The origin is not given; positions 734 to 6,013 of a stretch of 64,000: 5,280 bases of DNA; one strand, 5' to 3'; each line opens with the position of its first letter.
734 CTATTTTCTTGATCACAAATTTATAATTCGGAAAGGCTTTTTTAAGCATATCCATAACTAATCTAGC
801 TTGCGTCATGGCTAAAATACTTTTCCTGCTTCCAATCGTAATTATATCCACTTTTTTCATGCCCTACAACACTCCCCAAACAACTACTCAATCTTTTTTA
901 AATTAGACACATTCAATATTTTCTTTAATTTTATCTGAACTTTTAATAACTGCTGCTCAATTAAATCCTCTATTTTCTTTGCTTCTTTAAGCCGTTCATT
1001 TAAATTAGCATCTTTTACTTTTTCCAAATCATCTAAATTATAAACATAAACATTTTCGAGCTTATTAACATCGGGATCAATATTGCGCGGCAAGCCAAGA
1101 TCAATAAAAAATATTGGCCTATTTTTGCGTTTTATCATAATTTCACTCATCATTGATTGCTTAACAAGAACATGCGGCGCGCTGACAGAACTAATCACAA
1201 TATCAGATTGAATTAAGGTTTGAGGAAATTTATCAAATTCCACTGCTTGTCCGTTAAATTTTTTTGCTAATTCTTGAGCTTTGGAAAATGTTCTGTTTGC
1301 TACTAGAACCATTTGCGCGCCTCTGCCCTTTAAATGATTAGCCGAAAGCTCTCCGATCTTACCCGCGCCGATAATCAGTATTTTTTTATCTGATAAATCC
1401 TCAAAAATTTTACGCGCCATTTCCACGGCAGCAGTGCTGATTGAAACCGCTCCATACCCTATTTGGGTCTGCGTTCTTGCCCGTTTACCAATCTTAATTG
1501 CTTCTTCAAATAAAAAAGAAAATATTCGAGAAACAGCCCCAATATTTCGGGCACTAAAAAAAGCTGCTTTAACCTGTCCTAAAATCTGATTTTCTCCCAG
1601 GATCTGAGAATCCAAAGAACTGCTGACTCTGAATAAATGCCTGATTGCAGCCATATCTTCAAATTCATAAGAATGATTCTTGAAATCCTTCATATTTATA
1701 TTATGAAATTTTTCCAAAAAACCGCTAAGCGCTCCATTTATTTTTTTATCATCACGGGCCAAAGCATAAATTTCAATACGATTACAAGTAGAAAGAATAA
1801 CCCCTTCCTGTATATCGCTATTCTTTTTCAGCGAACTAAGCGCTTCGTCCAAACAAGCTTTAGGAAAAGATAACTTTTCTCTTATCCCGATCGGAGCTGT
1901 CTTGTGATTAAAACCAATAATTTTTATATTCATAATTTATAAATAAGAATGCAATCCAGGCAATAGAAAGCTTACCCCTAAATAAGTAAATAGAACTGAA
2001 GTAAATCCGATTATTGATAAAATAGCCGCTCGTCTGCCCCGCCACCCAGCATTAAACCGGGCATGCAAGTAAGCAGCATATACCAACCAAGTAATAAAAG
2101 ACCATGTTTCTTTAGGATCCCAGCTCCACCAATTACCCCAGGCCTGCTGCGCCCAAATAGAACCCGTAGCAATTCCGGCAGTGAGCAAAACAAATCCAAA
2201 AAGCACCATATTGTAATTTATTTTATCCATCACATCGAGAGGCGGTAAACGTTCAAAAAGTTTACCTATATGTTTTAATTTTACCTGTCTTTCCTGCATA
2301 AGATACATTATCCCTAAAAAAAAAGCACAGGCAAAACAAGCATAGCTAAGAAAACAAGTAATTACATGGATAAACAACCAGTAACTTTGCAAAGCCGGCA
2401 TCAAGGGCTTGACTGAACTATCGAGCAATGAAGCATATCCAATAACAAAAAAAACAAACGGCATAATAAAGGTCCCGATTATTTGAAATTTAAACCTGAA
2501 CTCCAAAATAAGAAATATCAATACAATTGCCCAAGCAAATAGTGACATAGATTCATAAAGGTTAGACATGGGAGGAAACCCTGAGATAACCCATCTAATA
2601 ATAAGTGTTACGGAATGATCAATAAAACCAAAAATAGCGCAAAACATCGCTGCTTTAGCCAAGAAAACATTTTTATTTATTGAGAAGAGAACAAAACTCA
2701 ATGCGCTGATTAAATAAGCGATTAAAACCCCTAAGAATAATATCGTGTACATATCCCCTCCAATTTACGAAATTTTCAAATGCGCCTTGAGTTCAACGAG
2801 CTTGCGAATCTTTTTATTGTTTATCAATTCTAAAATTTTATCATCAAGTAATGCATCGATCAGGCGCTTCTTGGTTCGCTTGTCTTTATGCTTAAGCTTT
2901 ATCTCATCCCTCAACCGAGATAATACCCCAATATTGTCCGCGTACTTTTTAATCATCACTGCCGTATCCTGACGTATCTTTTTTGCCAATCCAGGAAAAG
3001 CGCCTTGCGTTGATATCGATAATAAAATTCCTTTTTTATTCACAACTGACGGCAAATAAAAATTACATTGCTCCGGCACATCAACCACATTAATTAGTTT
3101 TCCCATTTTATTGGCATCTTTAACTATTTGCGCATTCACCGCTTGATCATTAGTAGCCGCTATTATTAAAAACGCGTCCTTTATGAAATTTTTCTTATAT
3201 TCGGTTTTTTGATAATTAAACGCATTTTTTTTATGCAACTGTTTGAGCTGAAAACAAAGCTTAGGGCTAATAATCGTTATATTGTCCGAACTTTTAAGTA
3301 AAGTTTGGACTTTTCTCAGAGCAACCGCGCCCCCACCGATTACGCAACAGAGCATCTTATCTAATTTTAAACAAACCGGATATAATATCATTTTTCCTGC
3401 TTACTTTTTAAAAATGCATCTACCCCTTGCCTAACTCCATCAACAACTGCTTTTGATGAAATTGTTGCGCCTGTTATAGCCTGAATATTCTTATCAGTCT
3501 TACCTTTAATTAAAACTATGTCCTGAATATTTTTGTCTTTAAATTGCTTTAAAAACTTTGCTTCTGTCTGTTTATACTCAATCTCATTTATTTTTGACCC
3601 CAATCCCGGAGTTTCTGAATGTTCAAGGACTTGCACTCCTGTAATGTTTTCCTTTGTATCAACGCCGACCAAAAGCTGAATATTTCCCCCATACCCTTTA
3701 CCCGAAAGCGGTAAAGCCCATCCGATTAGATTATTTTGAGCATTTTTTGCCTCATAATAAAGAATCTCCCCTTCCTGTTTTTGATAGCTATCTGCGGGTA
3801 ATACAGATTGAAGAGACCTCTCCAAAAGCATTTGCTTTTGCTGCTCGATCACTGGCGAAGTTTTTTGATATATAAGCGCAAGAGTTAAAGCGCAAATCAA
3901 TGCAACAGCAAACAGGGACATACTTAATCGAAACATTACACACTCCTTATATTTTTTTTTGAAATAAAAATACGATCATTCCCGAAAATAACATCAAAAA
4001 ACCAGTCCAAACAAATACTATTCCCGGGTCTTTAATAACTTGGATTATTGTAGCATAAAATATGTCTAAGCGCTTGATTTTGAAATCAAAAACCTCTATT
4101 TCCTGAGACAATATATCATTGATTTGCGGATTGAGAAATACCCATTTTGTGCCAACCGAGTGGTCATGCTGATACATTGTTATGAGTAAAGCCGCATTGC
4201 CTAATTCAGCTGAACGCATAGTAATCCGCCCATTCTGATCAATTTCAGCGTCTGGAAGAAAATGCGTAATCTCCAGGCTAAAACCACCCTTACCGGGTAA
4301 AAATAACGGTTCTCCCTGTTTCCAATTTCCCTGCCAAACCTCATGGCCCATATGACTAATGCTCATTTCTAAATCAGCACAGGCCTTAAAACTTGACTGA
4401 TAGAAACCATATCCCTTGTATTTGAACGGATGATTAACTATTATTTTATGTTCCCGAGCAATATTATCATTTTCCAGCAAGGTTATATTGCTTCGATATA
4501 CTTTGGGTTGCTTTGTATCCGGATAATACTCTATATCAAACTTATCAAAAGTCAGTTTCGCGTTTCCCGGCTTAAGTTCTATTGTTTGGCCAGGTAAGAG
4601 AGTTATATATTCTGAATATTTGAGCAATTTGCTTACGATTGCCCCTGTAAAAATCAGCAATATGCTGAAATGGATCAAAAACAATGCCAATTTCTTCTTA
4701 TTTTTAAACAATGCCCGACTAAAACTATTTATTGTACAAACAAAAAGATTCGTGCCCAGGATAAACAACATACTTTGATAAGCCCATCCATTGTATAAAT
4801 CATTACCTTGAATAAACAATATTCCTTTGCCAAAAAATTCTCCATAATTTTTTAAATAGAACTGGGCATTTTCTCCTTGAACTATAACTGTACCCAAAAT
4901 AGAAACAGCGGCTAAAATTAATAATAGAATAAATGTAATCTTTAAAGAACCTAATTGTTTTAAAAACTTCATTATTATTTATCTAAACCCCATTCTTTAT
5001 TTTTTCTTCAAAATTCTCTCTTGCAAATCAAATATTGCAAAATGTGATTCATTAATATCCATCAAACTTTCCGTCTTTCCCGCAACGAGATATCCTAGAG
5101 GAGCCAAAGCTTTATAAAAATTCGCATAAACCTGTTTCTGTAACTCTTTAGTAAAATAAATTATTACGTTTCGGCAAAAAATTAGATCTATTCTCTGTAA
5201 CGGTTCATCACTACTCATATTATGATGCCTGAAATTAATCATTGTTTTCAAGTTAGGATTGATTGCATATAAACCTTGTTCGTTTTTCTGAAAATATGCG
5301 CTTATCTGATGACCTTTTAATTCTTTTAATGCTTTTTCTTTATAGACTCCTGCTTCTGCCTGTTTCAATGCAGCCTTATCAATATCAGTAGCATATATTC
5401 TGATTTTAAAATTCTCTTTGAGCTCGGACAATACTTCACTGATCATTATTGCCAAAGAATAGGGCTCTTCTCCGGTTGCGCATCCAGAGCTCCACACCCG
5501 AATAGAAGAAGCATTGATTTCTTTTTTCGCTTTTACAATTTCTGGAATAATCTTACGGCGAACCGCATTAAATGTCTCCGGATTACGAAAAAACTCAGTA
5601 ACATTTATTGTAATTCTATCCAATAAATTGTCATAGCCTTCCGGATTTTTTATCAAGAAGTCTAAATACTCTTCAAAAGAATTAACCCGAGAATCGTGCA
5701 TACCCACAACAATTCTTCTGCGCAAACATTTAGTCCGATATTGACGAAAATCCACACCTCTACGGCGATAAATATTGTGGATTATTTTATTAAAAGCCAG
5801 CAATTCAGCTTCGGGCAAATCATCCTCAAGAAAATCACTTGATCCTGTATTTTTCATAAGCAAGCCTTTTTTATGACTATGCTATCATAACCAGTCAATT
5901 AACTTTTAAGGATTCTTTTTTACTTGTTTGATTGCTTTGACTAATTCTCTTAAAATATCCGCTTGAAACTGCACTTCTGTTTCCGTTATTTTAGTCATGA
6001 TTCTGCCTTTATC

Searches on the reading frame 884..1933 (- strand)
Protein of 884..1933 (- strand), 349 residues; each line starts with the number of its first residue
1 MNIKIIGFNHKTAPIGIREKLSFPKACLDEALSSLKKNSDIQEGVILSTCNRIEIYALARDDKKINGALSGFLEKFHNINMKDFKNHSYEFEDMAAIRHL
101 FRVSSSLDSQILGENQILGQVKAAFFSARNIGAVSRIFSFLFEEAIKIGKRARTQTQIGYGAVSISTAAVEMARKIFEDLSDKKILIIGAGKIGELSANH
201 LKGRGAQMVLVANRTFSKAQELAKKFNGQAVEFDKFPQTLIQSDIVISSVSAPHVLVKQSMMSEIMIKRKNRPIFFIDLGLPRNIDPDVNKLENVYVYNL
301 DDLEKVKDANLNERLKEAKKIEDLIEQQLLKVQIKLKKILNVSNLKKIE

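Call 73: search_protein_families(library=pfam, proteins=[window:884-1933:-], max_evalue=0.001)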
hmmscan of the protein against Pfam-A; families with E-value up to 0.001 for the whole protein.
window:884-1933:- (349 aa): 8 families
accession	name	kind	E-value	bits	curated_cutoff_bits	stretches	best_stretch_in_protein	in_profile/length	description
PF05201.20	GlutR_N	-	3.9e-50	170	27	1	6-156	1-151/151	Glutamyl-tRNAGlu reductase, N-terminal domain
PF01488.26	Shikimate_DH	-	2.6e-45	154.3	24.3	1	171-306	1-138/138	Shikimate / quinate 5-dehydrogenase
PF02826.25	2-Hacid_dh_C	-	2.9e-07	30.5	25.1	1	173-252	27-101/178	D-isomer specific 2-hydroxyacid dehydrogenase, NAD binding domain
PF03807.23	F420_oxidored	-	7.1e-07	30.2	21.6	1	184-255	1-72/94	NADP oxidoreductase coenzyme F420-dependent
PF13241.12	NAD_binding_7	-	1.2e-06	29.5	22.1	1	176-255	1-74/104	Putative NAD(P)-binding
PF03446.21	NAD_binding_2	-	0.00023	21.6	21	0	184-255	1-68/161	NAD binding domain of 6-phosphogluconate dehydrogenase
PF01408.29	GFO_IDH_MocA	-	0.00028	22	24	1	184-253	2-71/120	Oxidoreductase family, NAD-binding Rossmann fold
PF03435.24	Sacchrp_dh_NADP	-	0.0009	20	25.1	0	185-234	1-51/129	Saccharopine dehydrogenase NADP binding domain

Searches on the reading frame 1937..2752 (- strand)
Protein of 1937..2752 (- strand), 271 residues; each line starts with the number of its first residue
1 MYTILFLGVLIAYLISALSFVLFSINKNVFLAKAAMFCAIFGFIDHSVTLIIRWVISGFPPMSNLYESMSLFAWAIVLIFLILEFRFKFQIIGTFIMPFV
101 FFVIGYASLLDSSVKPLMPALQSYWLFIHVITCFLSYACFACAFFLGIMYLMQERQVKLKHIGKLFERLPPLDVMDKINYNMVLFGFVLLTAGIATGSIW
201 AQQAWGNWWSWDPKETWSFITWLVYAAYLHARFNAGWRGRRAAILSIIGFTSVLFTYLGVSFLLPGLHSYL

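Call 73: search_protein_families(library=pfam, proteins=[window:1937-2752:-], max_evalue=0.001)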
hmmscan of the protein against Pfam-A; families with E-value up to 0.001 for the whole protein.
window:1937-2752:- (271 aa): 1 family
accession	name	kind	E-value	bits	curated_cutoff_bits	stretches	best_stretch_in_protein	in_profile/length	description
PF01578.25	Cytochrom_C_asm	-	3.2e-60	203.8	29.9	1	62-268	1-212/212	Cytochrome C assembly protein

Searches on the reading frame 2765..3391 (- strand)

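Call 73: search_protein_families(library=pfam, proteins=[window:2765-3391:-], max_evalue=0.001)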
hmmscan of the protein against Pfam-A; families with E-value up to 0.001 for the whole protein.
window:2765-3391:- (208 aa): 1 family
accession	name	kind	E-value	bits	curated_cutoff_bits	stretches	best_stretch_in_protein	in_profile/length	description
PF13241.12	NAD_binding_7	-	1.6e-29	103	22.1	1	7-115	2-104/104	Putative NAD(P)-binding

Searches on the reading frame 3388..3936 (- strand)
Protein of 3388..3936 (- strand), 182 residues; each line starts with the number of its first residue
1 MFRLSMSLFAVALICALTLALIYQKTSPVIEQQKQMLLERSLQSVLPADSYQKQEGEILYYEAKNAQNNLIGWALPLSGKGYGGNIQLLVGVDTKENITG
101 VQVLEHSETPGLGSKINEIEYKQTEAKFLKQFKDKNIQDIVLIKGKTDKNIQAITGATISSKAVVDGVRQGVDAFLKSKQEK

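Call 73: search_protein_families(library=pfam, proteins=[window:3388-3936:-], max_evalue=0.001)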
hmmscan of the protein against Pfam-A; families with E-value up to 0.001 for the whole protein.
window:3388-3936:- (182 aa): 1 family
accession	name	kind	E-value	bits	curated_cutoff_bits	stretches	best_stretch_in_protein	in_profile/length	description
PF04205.19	FMN_bind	-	6.1e-22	78.5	22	1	81-172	1-76/77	FMN-binding domain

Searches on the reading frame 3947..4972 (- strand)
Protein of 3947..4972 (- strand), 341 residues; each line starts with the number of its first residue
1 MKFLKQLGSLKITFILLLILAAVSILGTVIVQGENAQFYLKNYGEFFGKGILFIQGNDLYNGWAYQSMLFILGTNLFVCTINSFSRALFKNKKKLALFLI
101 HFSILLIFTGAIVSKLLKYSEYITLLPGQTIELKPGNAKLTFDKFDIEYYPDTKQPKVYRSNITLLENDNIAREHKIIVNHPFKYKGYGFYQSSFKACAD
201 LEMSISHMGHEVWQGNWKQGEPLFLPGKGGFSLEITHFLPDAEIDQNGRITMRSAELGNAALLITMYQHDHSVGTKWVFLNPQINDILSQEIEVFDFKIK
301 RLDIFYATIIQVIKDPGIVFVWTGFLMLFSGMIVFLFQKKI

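Call 73: search_protein_families(library=pfam, proteins=[window:3947-4972:-], max_evalue=0.001)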
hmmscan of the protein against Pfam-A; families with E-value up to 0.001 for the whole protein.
window:3947-4972:- (341 aa): 1 family
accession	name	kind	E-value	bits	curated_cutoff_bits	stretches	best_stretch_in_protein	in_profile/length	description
PF05140.19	ResB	-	3.7e-43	148.5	24.6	3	94-209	151-279/486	ResB-like family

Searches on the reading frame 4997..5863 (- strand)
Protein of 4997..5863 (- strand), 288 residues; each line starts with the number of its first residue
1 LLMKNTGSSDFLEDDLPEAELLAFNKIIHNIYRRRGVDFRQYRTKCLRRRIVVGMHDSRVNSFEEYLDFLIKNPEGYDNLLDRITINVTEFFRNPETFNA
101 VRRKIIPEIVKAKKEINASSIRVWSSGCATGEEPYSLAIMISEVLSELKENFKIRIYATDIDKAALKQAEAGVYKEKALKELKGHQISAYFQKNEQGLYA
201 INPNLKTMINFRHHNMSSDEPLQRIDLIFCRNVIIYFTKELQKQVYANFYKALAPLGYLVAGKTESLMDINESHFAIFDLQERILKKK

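Call 73: search_protein_families(library=pfam, proteins=[window:4997-5863:-], max_evalue=0.001)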
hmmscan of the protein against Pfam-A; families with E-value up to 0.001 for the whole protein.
window:4997-5863:- (288 aa): 7 families
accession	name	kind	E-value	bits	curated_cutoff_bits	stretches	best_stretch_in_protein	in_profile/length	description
PF01739.24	CheR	-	7.7e-59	198.9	27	1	87-278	1-189/195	CheR methyltransferase, SAM binding domain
PF03705.20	CheR_N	-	6.3e-10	39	27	1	23-74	2-53/53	CheR methyltransferase, all-alpha domain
PF08242.18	Methyltransf_12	-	2.7e-05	25.2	30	1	152-259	19-98/98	Methyltransferase domain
PF13649.12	Methyltransf_25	-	0.00011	23.3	27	0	208-257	47-97/97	Methyltransferase domain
PF13847.12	Methyltransf_31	-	0.00011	22.4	27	0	211-265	58-113/145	Methyltransferase domain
PF08241.18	Methyltransf_11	-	0.00039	21.4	21.2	0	148-260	14-94/95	Methyltransferase domain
PF13489.12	Methyltransf_23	-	0.00094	19.4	27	0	104-260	8-115/164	Methyltransferase domain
